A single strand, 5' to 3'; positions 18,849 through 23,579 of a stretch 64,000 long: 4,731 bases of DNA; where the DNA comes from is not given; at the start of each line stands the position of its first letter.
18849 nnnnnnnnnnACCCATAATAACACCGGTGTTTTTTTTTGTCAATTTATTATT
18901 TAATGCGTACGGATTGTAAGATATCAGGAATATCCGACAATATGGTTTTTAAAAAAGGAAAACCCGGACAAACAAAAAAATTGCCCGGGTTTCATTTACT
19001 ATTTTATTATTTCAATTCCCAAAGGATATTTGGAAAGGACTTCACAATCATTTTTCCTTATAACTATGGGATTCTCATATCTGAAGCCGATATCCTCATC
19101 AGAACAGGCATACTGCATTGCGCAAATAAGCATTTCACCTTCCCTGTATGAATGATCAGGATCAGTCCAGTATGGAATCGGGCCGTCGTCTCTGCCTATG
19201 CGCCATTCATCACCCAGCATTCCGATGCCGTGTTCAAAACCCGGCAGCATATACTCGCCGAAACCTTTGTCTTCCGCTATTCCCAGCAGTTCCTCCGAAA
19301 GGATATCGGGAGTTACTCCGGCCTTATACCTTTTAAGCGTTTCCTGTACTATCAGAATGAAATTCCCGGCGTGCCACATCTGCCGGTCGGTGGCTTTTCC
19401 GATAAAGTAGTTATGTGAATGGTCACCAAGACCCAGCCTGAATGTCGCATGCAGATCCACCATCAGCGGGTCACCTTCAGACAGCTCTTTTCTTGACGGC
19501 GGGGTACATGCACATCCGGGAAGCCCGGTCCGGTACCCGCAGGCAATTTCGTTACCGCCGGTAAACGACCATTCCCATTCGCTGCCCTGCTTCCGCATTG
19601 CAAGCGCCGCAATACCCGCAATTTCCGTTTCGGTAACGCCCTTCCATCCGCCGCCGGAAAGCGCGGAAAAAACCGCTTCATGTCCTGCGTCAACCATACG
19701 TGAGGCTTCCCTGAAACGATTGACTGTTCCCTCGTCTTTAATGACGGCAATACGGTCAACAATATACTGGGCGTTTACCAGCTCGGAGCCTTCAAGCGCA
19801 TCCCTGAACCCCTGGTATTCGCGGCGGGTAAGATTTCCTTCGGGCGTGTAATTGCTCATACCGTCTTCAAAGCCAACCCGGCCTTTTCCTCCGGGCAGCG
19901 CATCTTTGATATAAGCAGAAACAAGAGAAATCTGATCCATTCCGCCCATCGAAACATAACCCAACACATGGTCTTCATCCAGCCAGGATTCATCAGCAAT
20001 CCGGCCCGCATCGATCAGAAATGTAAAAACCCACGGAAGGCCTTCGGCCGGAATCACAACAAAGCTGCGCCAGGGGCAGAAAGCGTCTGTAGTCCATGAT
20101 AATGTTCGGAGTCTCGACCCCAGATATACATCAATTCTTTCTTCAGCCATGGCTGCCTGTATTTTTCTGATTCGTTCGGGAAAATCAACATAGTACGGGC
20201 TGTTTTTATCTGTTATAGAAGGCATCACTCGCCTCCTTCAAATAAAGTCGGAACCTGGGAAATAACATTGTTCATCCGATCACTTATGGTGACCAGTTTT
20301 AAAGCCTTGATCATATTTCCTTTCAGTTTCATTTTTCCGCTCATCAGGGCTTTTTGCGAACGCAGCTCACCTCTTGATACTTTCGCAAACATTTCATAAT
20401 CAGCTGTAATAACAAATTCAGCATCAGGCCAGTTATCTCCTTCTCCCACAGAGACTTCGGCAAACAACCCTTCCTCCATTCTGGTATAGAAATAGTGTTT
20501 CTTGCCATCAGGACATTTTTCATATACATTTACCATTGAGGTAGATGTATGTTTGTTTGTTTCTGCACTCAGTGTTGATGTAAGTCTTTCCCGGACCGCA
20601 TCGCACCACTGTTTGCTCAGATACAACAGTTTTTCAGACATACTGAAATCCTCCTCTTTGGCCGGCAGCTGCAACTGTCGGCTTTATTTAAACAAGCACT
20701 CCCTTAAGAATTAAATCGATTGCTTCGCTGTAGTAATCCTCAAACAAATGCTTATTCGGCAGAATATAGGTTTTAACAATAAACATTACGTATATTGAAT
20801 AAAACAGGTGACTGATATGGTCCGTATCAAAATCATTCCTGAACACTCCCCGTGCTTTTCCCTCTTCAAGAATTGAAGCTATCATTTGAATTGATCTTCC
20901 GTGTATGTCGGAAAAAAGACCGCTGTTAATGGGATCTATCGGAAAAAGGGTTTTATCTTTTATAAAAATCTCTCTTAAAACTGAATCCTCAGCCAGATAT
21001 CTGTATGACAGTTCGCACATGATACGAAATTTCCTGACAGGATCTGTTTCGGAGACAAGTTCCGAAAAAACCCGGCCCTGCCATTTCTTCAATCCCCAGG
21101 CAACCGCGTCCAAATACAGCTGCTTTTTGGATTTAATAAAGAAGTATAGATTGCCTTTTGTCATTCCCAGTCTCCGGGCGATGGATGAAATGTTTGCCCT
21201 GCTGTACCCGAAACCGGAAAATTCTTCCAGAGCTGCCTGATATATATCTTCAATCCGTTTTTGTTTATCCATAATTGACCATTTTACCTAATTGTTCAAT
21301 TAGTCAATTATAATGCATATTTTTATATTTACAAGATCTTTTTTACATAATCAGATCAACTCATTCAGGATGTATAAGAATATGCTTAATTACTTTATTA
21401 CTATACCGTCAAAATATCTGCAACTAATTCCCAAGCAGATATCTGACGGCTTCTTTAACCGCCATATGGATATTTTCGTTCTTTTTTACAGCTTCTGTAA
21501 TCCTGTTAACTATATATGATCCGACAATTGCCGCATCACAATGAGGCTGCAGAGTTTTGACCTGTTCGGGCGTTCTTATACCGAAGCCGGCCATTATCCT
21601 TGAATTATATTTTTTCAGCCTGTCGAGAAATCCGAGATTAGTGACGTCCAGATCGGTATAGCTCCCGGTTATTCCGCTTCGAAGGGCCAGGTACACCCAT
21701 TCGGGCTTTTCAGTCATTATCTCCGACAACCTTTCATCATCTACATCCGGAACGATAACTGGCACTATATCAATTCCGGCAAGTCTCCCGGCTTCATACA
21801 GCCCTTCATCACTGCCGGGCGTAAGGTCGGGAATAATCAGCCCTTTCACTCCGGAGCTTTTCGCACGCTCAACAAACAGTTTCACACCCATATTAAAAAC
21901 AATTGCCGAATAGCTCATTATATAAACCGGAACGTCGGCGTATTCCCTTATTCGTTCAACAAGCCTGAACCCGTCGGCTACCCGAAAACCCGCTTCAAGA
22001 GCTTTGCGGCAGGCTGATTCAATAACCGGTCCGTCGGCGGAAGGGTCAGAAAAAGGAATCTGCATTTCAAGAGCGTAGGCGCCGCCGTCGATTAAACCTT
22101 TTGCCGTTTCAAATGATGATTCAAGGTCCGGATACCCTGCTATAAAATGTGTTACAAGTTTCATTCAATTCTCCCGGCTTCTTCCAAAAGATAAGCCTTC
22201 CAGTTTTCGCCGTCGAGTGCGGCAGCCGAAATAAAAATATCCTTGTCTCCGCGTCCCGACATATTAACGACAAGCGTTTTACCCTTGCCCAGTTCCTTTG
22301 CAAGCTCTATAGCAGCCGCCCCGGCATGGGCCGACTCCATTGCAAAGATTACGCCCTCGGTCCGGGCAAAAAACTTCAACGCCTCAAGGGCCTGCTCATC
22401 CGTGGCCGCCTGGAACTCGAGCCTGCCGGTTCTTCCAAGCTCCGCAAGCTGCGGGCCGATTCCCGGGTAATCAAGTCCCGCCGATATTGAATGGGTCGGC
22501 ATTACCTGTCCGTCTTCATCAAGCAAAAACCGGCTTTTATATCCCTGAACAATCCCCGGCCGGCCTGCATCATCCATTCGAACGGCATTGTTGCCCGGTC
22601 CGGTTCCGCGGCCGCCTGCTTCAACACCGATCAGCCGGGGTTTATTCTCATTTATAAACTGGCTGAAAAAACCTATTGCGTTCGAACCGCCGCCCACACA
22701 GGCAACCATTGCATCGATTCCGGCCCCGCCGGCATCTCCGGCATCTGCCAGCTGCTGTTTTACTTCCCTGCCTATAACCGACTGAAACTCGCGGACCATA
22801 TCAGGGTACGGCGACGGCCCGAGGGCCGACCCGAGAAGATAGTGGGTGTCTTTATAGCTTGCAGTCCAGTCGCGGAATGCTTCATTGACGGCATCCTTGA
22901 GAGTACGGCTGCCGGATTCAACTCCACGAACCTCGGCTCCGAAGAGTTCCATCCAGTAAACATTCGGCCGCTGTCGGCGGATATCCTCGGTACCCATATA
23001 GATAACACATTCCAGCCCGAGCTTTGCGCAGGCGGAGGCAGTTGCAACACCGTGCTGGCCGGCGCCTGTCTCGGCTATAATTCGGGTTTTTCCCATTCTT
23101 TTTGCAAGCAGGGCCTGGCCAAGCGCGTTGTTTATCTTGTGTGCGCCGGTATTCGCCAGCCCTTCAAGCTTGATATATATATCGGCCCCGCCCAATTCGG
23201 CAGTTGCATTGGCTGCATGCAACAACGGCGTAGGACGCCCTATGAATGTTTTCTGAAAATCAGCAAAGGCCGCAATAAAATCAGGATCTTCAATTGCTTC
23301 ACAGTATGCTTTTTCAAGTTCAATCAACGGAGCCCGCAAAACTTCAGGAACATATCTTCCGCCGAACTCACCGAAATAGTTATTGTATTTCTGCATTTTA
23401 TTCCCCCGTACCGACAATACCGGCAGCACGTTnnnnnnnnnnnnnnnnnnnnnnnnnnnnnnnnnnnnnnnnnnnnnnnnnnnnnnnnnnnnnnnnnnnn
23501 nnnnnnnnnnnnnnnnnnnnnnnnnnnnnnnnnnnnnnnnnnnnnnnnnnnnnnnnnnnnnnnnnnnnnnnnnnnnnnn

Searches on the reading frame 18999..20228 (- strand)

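Call 7: search_protein_families(library=pfam, proteins=[window:18999-20228:-])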
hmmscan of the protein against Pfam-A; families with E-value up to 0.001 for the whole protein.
window:18999-20228:- (409 aa): 2 families
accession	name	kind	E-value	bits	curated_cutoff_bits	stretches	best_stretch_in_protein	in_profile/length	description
PF00557.29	Peptidase_M24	-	7.8e-17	62.2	23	1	171-391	2-207/208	Metallopeptidase family M24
PF01321.24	Creatinase_N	-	1.2e-06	29.5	22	1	19-160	1-125/128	Creatinase/Prolidase N-terminal domain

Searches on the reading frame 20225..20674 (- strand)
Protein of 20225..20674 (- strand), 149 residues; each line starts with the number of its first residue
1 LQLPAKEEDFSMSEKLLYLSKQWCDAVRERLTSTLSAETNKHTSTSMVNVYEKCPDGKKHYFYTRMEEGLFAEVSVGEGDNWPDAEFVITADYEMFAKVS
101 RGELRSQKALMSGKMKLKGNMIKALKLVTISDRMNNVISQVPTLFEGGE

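Call 7: search_protein_families(library=pfam, proteins=[window:20225-20674:-])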
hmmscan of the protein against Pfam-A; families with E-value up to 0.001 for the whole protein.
window:20225-20674:- (149 aa): 1 family
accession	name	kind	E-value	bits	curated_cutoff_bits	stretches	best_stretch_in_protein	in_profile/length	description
PF02036.22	SCP2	-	6.6e-10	39.7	21.3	1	73-130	43-99/101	SCP-2 sterol transfer family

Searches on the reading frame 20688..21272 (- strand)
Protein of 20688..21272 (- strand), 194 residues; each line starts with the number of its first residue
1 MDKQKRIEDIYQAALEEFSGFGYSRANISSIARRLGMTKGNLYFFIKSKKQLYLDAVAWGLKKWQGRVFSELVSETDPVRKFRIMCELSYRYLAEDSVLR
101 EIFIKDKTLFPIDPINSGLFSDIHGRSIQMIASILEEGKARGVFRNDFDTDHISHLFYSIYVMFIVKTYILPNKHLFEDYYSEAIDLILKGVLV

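Call 7: search_protein_families(library=pfam, proteins=[window:20688-21272:-])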
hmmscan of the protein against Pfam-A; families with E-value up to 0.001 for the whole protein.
window:20688-21272:- (194 aa): 2 families
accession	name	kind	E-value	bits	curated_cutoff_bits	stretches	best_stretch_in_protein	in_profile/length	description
PF00440.29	TetR_N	-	1.5e-08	34.7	24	1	10-54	1-45/47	Bacterial regulatory proteins, tetR family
PF17938.6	TetR_C_29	-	1.9e-05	25.2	26.2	1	117-168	40-91/119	Tetracyclin repressor-like, C-terminal domain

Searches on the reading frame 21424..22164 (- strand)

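Call 7: search_protein_families(library=pfam, proteins=[window:21424-22164:-])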
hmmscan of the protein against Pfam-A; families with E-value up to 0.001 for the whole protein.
window:21424-22164:- (246 aa): 1 family
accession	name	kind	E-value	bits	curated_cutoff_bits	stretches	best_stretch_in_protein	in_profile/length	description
PF00290.26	Trp_syntA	-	4e-59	200.1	27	1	2-240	11-251/259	Tryptophan synthase alpha chain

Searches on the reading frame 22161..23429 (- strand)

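Call 43: search_protein_families(library=pfam, proteins=[window:22161-23429:-], max_evalue=0.00001)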
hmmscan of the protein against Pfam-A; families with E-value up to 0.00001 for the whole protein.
window:22161-23429:- (422 aa): 1 family
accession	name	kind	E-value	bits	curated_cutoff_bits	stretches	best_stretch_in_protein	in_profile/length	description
PF00291.31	PALP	-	7.9e-43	147.3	35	1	64-392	5-295/295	Pyridoxal-phosphate dependent enzyme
